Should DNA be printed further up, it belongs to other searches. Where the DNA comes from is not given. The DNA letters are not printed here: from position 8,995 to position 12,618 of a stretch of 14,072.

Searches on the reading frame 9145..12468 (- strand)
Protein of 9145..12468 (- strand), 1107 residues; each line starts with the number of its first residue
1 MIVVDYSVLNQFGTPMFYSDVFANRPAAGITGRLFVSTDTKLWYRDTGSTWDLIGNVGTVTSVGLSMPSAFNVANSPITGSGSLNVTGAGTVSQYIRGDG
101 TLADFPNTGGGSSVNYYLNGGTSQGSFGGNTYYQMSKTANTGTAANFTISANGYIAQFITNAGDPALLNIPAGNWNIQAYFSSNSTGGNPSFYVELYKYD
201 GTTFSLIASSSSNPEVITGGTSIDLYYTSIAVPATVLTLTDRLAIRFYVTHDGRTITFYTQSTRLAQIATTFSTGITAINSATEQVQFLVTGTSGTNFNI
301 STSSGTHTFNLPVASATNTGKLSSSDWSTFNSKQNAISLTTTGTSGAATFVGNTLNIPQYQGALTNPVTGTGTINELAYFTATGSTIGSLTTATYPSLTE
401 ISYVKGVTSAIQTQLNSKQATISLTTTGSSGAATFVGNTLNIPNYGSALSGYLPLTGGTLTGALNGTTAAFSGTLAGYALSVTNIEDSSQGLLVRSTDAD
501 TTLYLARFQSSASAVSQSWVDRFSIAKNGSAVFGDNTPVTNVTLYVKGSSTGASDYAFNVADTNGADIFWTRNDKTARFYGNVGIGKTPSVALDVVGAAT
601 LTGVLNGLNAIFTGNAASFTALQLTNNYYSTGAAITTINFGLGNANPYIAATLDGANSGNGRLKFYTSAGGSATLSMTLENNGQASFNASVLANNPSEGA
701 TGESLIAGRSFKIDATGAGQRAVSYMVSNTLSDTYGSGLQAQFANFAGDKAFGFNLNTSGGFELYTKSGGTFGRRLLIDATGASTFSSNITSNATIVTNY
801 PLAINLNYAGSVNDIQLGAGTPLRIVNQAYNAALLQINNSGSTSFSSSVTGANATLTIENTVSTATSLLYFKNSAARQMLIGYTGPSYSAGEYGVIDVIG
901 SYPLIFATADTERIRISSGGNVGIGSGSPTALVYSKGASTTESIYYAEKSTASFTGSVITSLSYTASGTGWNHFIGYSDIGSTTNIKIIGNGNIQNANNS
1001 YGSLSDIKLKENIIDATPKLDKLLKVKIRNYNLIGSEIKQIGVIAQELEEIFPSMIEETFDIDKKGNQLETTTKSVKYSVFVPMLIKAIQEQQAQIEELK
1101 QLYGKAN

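Call 26: search_protein_families(library=pfam, proteins=[window:9145-12468:-], max_evalue=0.05)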
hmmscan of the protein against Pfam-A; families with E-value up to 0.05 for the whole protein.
window:9145-12468:- (1107 aa): 1 family
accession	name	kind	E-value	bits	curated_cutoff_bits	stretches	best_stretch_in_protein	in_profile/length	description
PF13884.11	Peptidase_S74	-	4.7e-10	40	22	1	1005-1054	1-55/58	Chaperone of endosialidase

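Call 27: search_protein_families(library=phrogs, proteins=[window:9145-12468:-], max_evalue=0.01)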
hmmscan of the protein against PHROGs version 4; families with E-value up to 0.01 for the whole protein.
window:9145-12468:- (1107 aa): 4 families
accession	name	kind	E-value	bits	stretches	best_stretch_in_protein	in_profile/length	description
phrog_5668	-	tail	1.5e-23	83.6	1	804-1101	1259-1556/1567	tail fiber protein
phrog_9942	-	tail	1.1e-18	67.7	2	984-1101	907-1039/1178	tail fiber protein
phrog_1980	-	tail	7.4e-17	62.8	1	724-1101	133-428/449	tail fiber protein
phrog_7841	-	unknown function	2.5e-11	44.2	1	1004-1103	394-488/489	-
